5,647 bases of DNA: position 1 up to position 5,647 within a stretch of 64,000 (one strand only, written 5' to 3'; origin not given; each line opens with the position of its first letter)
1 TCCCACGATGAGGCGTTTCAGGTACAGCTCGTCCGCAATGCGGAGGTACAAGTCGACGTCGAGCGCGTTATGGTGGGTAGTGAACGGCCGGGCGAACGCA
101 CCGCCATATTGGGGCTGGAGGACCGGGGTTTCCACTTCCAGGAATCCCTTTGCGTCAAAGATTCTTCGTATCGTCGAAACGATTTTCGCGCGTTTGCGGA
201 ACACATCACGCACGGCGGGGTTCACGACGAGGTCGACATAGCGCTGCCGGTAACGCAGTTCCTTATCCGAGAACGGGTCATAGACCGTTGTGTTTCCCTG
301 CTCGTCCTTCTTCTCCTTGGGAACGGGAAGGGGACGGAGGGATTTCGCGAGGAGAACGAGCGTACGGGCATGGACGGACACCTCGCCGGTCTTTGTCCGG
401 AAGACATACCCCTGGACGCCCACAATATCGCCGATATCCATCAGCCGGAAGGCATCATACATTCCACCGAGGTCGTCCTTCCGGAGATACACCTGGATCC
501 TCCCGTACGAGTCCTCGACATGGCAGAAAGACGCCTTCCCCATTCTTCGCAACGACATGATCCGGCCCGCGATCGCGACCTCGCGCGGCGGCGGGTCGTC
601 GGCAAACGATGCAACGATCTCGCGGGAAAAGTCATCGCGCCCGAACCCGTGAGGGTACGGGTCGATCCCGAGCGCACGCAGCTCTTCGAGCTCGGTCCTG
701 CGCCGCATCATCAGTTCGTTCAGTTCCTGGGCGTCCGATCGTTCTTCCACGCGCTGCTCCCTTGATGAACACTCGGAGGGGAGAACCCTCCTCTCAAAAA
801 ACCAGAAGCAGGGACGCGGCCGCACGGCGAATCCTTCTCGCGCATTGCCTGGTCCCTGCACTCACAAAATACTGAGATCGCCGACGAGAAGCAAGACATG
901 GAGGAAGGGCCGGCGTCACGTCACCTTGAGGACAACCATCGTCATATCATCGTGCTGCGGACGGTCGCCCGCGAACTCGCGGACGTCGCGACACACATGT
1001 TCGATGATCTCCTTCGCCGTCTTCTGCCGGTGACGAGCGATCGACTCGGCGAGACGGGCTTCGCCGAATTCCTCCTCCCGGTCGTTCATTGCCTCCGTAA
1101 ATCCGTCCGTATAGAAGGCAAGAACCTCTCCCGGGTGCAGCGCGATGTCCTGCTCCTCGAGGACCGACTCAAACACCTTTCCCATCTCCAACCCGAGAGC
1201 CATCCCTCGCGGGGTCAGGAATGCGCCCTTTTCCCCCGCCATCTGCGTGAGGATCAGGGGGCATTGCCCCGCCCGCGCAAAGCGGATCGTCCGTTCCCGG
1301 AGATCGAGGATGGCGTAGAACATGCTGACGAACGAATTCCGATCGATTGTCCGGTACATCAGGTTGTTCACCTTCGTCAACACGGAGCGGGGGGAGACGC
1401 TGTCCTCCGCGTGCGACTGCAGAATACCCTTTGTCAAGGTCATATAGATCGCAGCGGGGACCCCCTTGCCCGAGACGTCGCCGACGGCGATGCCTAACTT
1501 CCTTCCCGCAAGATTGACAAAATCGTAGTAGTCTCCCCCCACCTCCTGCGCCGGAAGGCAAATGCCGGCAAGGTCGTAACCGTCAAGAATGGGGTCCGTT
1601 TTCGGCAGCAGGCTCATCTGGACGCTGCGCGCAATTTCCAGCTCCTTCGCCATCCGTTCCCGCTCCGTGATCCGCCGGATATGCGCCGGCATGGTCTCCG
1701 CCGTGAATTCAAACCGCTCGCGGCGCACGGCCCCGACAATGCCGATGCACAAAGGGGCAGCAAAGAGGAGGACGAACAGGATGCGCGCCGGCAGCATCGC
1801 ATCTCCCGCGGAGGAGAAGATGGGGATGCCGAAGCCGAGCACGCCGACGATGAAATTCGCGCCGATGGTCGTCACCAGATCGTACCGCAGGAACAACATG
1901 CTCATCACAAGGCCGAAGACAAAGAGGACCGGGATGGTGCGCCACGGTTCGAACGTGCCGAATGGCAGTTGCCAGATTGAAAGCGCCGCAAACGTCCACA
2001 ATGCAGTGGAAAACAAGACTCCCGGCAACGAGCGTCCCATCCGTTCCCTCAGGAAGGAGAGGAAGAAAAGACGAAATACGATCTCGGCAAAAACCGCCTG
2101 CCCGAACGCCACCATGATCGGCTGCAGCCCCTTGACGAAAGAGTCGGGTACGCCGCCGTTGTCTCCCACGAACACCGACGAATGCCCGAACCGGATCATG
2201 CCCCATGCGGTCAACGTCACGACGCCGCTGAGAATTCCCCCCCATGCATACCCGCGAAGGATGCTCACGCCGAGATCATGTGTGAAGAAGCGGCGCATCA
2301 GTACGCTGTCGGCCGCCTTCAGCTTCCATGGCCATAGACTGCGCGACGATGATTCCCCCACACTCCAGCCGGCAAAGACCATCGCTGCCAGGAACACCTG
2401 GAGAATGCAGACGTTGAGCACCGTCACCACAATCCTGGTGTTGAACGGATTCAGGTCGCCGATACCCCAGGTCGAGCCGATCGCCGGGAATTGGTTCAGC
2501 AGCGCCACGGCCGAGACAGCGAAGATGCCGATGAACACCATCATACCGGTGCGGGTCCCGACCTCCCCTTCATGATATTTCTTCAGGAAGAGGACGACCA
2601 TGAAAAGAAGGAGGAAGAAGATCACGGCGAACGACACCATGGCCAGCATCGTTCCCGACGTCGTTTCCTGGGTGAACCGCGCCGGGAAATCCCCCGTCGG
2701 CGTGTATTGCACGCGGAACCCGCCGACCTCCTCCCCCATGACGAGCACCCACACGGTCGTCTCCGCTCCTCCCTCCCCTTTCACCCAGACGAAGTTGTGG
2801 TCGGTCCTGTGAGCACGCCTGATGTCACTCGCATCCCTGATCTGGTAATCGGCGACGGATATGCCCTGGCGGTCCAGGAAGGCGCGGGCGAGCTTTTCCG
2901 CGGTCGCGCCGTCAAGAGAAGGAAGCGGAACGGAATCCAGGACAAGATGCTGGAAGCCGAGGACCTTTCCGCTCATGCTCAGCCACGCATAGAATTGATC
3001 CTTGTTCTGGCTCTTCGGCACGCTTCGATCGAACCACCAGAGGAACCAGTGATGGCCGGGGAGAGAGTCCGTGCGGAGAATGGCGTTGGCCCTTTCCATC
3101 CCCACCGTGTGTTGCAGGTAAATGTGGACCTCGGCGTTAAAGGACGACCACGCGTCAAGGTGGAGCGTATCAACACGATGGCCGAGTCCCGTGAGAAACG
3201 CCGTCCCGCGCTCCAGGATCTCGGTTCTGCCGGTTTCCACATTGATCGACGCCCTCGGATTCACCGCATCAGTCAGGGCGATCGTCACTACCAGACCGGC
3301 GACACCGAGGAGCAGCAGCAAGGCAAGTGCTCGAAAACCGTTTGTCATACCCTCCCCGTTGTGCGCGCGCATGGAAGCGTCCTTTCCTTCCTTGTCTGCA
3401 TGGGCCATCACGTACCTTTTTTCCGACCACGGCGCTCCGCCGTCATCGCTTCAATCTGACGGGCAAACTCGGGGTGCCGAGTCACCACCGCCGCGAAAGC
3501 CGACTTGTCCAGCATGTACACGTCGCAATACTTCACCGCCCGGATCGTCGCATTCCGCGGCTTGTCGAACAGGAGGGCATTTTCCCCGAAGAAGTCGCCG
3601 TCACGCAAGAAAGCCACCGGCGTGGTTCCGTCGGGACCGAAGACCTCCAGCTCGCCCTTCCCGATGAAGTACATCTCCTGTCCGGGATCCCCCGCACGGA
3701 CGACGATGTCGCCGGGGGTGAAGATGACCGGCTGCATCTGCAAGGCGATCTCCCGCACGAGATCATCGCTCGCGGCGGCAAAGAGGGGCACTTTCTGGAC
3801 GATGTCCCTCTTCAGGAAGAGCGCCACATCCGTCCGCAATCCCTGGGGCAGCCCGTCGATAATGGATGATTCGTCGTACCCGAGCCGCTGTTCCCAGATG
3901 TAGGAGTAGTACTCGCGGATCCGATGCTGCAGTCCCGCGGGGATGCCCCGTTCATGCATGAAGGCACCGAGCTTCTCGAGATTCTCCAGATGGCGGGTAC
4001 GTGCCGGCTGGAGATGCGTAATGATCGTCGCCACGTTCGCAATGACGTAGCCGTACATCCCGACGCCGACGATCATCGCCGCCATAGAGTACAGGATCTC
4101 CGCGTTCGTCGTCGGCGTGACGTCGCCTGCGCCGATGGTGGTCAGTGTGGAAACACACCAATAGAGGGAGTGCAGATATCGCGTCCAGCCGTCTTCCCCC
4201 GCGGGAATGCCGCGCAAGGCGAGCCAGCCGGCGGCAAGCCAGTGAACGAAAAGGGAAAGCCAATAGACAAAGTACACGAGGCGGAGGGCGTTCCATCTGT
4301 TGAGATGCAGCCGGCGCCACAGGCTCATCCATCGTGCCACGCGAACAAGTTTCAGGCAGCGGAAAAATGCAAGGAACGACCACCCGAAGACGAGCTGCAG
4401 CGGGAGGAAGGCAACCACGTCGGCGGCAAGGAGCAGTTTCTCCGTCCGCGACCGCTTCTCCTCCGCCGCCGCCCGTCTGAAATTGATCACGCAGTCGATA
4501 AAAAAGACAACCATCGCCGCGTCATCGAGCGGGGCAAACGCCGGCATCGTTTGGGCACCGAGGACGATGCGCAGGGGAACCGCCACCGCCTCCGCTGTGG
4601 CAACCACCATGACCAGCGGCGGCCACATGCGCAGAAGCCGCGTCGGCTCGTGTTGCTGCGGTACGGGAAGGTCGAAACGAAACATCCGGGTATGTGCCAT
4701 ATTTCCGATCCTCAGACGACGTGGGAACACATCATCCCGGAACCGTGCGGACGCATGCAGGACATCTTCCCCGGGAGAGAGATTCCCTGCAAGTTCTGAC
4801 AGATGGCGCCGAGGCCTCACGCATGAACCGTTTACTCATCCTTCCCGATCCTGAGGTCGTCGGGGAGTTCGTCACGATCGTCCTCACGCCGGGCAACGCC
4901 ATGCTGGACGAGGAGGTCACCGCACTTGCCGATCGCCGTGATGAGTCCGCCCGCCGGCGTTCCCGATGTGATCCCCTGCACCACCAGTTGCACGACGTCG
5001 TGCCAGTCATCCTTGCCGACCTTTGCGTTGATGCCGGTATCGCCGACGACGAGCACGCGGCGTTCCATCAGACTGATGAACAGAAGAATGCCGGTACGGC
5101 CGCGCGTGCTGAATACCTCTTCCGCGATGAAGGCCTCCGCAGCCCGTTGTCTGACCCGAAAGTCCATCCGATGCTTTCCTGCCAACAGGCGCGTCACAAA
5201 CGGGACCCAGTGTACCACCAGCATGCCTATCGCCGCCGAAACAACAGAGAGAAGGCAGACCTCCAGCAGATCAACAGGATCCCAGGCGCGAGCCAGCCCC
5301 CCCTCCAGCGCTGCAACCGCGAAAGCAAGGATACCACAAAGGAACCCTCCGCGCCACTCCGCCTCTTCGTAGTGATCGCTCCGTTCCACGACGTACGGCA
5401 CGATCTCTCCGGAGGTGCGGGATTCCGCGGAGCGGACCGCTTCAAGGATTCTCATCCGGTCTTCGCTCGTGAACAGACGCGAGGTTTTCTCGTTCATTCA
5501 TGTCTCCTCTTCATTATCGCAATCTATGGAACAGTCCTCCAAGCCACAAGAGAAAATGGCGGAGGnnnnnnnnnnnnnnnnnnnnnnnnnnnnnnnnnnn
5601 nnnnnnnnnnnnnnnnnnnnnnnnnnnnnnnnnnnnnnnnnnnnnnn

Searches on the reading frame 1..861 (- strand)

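Call 21: search_protein_families(library=pfam, proteins=[window:1-861:-], max_evalue=0.001)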
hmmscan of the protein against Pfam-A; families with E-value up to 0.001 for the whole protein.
window:1-861:- (287 aa): 2 families
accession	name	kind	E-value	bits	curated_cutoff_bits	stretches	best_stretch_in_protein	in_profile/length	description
PF00152.25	tRNA-synt_2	-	5.7e-23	81.9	25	1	199-287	1-89/308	tRNA synthetases class II (D, K and N)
PF01336.31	tRNA_anti-codon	-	4e-16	59.2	27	1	95-170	1-74/75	OB-fold nucleic acid binding domain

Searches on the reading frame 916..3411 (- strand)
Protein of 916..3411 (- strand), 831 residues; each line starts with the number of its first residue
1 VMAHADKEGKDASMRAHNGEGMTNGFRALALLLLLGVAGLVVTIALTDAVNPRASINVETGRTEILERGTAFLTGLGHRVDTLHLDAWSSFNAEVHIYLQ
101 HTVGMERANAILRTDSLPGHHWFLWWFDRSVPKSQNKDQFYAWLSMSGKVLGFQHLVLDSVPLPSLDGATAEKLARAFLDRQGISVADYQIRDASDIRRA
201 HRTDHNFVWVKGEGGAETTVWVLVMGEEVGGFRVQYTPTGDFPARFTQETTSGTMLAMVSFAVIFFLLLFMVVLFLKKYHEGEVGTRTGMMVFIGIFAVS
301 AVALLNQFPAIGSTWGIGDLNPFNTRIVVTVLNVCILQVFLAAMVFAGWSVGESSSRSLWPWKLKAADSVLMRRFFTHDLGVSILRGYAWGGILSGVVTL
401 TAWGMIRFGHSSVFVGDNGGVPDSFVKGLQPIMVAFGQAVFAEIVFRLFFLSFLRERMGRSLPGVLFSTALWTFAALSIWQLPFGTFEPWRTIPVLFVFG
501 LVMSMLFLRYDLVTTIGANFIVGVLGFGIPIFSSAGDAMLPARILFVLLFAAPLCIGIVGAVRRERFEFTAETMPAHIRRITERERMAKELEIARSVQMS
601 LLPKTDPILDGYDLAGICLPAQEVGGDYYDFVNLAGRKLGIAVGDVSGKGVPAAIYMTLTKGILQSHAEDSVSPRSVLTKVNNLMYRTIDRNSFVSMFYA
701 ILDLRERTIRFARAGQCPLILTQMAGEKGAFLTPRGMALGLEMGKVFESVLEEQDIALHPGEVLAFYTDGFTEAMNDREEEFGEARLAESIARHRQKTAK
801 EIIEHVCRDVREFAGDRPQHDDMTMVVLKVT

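Call 21: search_protein_families(library=pfam, proteins=[window:916-3411:-], max_evalue=0.001)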
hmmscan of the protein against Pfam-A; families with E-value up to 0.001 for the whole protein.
window:916-3411:- (831 aa): 2 families
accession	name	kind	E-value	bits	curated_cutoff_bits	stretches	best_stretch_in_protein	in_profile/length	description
PF07228.17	SpoIIE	-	3.4e-48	164.6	25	1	637-830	3-191/192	Stage II sporulation protein E (SpoIIE)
PF02517.21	Rce1-like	-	3.5e-06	27.7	22.4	1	432-521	9-89/93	Type II CAAX prenyl endopeptidase Rce1-like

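Call 41: find_encoding_contigs(protein=window:916-3411:-, flank=10000, max_places=4)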
Protein window:916-3411:- (831 aa): no gene with exactly this product is on record in the collection.

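Call 44: find_encoding_contigs(protein=window:916-3408:-, flank=10000, max_places=3)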
Protein window:916-3408:- (830 aa): 23 contigs read that carry it; 3 places shown.
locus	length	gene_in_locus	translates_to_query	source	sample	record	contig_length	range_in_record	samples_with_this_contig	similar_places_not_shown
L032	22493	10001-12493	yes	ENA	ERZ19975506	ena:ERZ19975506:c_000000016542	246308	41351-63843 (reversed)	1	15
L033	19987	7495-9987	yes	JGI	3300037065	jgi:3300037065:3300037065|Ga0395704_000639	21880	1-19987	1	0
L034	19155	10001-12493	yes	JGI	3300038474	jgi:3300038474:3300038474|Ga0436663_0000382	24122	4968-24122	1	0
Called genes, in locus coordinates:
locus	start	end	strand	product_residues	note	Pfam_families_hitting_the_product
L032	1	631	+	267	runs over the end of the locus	PF11967:RecO_N, PF02565:RecO_C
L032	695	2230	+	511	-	PF00089:Trypsin, PF13365:Trypsin_2, PF00595:PDZ, PF13180:PDZ_2, PF17820:PDZ_6, PF13180:PDZ_2 (weak)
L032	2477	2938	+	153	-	PF01844:HNH, PF14279:HNH_5, PF13395:HNH_4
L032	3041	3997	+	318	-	PF00579:tRNA-synt_1b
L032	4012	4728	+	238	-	PF02616:SMC_ScpA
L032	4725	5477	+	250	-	PF04079:SMC_ScpB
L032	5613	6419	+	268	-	PF01479:S4, PF00849:PseudoU_synth_2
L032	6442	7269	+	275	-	PF00583:Acetyltransf_1 (weak)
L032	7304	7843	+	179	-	PF13302:Acetyltransf_3, PF00583:Acetyltransf_1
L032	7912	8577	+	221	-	-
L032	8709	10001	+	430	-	PF00520:Ion_trans, PF07885:Ion_trans_2, PF00027:cNMP_binding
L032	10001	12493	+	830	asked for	PF02517:Rce1-like (weak), PF07228:SpoIIE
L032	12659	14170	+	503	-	PF01336:tRNA_anti-codon, PF00152:tRNA-synt_2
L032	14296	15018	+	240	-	PF00535:Glycos_transf_2, PF10111:Glyco_tranf_2_2 (faint), PF13641:Glyco_tranf_2_3, PF13632:Glyco_trans_2_3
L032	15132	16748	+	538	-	PF22694:CtpB_N-like, PF00595:PDZ (weak), PF17820:PDZ_6 (weak), PF03572:Peptidase_S41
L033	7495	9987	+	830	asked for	PF02517:Rce1-like (weak), PF07228:SpoIIE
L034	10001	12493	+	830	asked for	PF02517:Rce1-like (weak), PF07228:SpoIIE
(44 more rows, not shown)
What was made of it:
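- Tried and rejected: Using the ATG one codon downstream worked (call 44).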

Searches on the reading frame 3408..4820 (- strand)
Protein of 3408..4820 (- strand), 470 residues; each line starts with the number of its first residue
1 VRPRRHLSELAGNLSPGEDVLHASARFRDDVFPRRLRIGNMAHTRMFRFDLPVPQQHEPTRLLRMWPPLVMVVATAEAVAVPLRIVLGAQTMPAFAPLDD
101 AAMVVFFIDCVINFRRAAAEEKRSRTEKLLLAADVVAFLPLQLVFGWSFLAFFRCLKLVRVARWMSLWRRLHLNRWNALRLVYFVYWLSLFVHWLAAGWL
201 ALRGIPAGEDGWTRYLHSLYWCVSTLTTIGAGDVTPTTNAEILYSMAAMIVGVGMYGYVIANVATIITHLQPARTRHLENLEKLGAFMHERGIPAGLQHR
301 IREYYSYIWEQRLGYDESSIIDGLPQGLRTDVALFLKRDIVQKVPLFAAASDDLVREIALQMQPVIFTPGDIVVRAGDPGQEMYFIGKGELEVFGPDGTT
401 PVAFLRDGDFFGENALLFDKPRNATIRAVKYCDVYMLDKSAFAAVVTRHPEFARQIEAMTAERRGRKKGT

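Call 21: search_protein_families(library=pfam, proteins=[window:3408-4820:-], max_evalue=0.001)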
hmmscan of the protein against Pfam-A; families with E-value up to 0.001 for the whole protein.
window:3408-4820:- (470 aa): 3 families
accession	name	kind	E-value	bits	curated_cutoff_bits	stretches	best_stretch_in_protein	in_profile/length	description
PF00027.35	cNMP_binding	-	6.8e-22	77.7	27.5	1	366-448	3-88/89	Cyclic nucleotide-binding domain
PF00520.37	Ion_trans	-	4.4e-13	49.4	25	1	69-270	7-236/241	Ion transport protein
PF07885.22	Ion_trans_2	-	3.1e-11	43.4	22.5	1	190-268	11-78/79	Ion channel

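Call 42: find_encoding_contigs(protein=window:3408-4820:-, flank=10000, max_places=3)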
Protein window:3408-4820:- (470 aa): no gene with exactly this product is on record in the collection.
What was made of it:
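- Tried and rejected: Look-ups of two window-edge proteins using the longest-ORF start failed (calls 41, 42).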

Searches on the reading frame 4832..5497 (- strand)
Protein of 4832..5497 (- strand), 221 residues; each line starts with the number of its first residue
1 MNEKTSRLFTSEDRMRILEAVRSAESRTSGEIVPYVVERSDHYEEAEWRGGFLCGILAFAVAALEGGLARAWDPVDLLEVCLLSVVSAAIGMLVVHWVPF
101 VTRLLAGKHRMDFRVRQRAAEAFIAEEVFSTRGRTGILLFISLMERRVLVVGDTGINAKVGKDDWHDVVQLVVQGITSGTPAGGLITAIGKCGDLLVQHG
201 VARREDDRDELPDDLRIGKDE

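Call 21: search_protein_families(library=pfam, proteins=[window:4832-5497:-], max_evalue=0.001)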
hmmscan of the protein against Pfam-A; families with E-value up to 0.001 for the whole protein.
window:4832-5497:- (221 aa): 1 family
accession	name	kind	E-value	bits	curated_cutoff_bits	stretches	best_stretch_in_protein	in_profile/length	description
PF04536.20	TPM_phosphatase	-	5.8e-06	26.8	22.1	0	117-194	46-124/125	TPM domain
